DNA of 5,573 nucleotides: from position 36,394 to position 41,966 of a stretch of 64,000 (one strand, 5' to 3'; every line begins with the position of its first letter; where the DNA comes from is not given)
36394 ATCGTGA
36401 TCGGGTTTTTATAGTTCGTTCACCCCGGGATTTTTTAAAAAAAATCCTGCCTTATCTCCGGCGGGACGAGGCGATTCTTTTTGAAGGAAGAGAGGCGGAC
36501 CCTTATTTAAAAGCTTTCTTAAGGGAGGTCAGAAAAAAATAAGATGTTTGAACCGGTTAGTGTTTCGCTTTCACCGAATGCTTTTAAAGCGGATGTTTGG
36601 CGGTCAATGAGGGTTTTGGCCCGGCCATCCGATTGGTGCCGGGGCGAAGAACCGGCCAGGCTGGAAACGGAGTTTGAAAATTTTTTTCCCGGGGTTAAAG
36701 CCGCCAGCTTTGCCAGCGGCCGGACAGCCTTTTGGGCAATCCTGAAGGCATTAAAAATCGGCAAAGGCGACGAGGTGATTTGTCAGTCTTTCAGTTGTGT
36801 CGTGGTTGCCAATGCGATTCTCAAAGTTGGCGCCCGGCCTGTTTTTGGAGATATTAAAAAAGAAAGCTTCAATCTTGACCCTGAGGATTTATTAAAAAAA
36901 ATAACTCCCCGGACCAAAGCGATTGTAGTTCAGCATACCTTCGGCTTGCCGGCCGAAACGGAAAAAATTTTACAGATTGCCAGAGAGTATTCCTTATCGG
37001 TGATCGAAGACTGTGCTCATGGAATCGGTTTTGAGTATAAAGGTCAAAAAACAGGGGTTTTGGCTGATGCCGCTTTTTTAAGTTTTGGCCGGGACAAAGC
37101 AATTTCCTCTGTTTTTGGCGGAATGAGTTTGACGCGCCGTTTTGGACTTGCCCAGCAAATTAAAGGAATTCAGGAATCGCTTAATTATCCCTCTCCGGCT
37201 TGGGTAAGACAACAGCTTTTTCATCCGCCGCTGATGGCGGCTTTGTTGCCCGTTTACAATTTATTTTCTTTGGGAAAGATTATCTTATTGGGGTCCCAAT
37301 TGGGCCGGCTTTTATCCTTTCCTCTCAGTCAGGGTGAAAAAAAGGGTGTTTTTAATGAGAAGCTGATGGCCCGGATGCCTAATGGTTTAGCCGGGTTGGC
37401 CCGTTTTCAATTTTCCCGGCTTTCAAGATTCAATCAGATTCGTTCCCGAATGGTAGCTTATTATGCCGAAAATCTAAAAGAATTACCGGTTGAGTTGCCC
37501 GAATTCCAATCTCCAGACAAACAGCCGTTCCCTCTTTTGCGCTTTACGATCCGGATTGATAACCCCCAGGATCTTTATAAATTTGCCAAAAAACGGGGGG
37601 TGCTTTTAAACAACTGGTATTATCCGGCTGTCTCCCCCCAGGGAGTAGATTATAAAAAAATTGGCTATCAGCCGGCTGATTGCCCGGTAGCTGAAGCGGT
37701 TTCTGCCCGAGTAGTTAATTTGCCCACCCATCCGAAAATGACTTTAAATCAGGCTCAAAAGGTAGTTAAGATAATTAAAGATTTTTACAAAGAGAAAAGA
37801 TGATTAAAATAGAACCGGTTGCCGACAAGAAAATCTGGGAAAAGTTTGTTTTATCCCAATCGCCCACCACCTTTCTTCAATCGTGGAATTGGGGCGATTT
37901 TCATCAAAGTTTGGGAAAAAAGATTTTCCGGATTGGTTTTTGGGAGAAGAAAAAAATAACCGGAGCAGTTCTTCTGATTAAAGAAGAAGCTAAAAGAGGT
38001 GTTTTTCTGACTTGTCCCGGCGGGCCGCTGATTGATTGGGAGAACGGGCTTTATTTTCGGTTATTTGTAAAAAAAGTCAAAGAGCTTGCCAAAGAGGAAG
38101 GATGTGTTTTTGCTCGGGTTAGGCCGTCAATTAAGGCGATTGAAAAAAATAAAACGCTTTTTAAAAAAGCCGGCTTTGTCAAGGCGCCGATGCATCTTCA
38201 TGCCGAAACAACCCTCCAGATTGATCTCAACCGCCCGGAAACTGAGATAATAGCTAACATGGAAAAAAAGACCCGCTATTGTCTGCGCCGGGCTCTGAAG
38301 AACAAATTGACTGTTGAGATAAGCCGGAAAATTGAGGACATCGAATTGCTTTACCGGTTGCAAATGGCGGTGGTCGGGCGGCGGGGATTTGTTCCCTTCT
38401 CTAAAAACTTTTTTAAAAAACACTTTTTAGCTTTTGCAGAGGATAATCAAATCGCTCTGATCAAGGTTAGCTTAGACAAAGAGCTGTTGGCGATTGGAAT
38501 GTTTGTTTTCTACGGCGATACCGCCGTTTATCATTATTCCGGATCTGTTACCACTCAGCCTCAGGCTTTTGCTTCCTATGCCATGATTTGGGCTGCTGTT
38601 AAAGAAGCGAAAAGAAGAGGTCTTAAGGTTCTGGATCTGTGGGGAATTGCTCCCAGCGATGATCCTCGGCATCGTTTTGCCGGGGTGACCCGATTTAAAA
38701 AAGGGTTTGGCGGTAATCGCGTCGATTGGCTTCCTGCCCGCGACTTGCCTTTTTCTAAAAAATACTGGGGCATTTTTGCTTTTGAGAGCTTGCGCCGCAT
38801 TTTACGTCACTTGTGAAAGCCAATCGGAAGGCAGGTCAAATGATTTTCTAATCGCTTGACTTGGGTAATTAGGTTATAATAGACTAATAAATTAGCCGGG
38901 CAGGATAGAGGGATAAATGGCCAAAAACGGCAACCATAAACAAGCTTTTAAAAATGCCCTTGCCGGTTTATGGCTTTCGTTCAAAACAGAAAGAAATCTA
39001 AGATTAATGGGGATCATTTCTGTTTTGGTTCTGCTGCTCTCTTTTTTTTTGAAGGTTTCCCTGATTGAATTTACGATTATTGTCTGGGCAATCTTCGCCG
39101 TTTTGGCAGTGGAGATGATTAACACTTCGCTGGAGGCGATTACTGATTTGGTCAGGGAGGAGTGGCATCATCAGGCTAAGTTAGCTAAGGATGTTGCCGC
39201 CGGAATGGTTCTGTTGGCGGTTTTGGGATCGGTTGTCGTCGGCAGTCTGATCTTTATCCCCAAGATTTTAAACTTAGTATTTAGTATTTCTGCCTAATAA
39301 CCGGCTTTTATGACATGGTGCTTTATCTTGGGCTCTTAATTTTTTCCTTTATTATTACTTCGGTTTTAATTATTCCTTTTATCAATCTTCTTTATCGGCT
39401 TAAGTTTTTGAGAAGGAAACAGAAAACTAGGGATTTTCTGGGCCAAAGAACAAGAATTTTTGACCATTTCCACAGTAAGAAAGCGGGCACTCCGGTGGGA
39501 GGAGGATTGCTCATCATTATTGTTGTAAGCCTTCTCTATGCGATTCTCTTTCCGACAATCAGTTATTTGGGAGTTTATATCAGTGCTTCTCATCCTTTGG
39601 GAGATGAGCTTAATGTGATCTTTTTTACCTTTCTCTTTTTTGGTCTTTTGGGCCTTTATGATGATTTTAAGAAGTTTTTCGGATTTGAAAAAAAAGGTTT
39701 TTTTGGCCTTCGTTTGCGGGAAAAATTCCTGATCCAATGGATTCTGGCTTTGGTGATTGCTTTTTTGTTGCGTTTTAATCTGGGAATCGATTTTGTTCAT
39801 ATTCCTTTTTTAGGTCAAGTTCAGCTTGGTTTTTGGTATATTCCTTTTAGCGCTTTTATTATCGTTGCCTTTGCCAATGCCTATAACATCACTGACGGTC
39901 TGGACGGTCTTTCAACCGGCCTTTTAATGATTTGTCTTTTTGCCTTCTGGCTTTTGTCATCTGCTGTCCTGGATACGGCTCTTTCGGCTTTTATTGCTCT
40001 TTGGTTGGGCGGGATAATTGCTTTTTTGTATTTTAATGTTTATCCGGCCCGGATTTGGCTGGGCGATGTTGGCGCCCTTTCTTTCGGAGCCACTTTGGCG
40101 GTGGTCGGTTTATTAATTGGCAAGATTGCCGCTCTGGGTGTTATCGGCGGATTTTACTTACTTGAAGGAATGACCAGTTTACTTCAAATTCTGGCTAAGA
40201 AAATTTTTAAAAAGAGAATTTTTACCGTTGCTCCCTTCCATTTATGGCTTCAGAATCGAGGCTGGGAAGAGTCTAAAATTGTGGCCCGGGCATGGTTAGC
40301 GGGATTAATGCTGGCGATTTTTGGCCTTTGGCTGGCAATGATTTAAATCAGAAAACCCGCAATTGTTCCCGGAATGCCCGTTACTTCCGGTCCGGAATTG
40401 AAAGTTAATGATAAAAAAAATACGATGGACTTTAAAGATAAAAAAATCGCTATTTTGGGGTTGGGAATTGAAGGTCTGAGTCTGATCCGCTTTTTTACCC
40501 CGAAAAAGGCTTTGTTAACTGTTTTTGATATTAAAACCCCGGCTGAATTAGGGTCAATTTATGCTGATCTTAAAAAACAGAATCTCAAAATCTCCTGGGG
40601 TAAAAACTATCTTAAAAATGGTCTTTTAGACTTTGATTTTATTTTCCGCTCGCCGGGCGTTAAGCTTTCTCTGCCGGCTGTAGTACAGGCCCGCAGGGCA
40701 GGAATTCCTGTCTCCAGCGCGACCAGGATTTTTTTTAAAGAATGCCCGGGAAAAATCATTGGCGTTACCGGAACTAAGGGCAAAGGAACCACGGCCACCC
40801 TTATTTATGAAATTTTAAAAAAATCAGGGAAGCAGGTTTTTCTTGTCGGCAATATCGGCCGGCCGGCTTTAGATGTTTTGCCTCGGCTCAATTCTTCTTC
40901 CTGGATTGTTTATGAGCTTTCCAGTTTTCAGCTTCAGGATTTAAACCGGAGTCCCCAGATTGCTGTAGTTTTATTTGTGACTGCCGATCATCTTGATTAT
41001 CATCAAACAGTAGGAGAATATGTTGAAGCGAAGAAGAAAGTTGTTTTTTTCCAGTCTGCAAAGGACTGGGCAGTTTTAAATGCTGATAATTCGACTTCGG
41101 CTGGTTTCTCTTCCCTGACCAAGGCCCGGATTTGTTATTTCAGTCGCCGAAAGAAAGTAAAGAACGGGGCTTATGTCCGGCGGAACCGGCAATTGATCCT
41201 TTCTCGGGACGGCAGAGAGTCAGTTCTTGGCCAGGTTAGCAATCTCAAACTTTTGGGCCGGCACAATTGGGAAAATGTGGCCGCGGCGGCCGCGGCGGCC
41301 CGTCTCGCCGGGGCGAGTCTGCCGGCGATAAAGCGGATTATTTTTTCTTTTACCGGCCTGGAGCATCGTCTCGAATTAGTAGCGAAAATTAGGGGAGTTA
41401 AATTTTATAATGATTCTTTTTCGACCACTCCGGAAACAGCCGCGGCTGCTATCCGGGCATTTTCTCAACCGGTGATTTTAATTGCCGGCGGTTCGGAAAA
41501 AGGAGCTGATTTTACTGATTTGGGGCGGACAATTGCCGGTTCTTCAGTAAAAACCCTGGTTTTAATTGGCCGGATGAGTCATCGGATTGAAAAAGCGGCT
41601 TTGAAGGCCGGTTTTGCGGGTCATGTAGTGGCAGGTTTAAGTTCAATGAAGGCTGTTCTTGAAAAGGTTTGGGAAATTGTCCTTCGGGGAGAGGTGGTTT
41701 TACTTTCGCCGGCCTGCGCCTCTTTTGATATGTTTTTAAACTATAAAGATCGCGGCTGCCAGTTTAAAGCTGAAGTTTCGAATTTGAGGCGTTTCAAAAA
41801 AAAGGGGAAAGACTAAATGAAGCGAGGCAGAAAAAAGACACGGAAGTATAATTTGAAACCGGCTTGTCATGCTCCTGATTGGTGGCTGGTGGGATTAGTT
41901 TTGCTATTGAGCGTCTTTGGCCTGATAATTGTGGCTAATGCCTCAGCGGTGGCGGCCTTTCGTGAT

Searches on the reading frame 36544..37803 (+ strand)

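Call 12: search_protein_families(library=pfam, proteins=[window:36544-37803:+], max_evalue=0.001)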
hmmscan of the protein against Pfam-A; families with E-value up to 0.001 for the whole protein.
window:36544-37803:+ (419 aa): 1 family
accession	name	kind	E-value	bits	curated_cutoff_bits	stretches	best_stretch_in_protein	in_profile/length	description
PF01041.23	DegT_DnrJ_EryC1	-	2.9e-68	231.1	19.8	2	26-208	15-197/360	DegT/DnrJ/EryC1/StrS aminotransferase family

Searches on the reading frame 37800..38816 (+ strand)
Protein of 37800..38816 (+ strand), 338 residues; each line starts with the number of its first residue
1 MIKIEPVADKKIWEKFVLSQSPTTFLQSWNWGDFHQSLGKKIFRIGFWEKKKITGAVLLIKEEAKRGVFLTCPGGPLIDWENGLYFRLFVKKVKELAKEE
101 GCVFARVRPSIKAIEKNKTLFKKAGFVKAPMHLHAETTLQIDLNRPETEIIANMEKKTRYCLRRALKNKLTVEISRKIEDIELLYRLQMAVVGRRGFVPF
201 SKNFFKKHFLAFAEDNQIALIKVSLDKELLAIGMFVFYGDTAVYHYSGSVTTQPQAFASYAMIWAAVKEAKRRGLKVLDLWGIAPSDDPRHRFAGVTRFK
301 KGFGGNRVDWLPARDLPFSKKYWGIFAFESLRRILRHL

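Call 12: search_protein_families(library=pfam, proteins=[window:37800-38816:+], max_evalue=0.001)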
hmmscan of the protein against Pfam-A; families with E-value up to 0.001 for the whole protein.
window:37800-38816:+ (338 aa): 2 families
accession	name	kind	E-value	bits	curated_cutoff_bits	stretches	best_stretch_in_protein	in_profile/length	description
PF02388.22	FemAB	-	3.5e-35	122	24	3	13-113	6-108/406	FemAB family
PF13480.13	Acetyltransf_6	-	2.8e-11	44.2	22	1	154-282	3-136/143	Acetyltransferase (GNAT) domain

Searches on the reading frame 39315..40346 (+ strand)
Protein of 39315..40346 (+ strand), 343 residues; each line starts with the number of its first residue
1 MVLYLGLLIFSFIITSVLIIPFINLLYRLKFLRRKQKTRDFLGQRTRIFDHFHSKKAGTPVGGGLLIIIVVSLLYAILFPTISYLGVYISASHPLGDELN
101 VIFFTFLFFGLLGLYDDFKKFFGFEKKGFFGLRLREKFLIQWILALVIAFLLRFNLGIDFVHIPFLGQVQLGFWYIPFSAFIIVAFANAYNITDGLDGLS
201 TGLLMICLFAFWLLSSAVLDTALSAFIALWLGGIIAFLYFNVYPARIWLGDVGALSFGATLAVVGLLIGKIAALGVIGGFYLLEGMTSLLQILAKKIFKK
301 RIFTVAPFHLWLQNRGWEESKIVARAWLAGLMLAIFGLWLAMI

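Call 12: search_protein_families(library=pfam, proteins=[window:39315-40346:+], max_evalue=0.001)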
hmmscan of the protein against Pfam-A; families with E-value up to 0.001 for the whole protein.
window:39315-40346:+ (343 aa): 1 family
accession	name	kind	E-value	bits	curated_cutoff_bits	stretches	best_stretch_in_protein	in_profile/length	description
PF00953.26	Glycos_transf_4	-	5.6e-30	104.9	27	1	101-267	3-158/160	Glycosyl transferase family 4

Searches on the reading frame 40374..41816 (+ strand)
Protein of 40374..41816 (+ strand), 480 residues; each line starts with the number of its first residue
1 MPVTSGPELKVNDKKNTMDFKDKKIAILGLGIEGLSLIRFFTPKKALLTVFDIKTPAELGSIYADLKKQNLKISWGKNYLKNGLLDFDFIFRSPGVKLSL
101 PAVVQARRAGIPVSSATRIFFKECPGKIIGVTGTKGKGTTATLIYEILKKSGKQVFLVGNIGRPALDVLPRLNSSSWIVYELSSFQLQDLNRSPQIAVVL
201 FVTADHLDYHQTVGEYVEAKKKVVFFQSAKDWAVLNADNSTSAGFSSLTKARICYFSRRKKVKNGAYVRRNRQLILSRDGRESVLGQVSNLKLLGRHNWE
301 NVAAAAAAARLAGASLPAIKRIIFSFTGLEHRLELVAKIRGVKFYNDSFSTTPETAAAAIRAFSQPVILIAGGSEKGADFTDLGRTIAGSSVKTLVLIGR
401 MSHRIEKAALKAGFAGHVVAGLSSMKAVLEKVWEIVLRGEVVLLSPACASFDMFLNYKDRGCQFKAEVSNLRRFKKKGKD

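Call 12: search_protein_families(library=pfam, proteins=[window:40374-41816:+], max_evalue=0.001)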
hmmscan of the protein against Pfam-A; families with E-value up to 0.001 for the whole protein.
window:40374-41816:+ (480 aa): 3 families
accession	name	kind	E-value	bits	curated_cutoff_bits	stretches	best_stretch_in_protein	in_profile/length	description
PF08245.18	Mur_ligase_M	-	7.1e-28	98.4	24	1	131-309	1-200/200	Mur ligase middle domain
PF02875.26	Mur_ligase_C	-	3.6e-13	50.9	28.4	1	331-448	1-127/127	Mur ligase, glutamate ligase domain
PF21799.2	MurD-like_N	-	1.1e-12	48.5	27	1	23-113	1-86/88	Mur ligase MurD-like, N-terminal domain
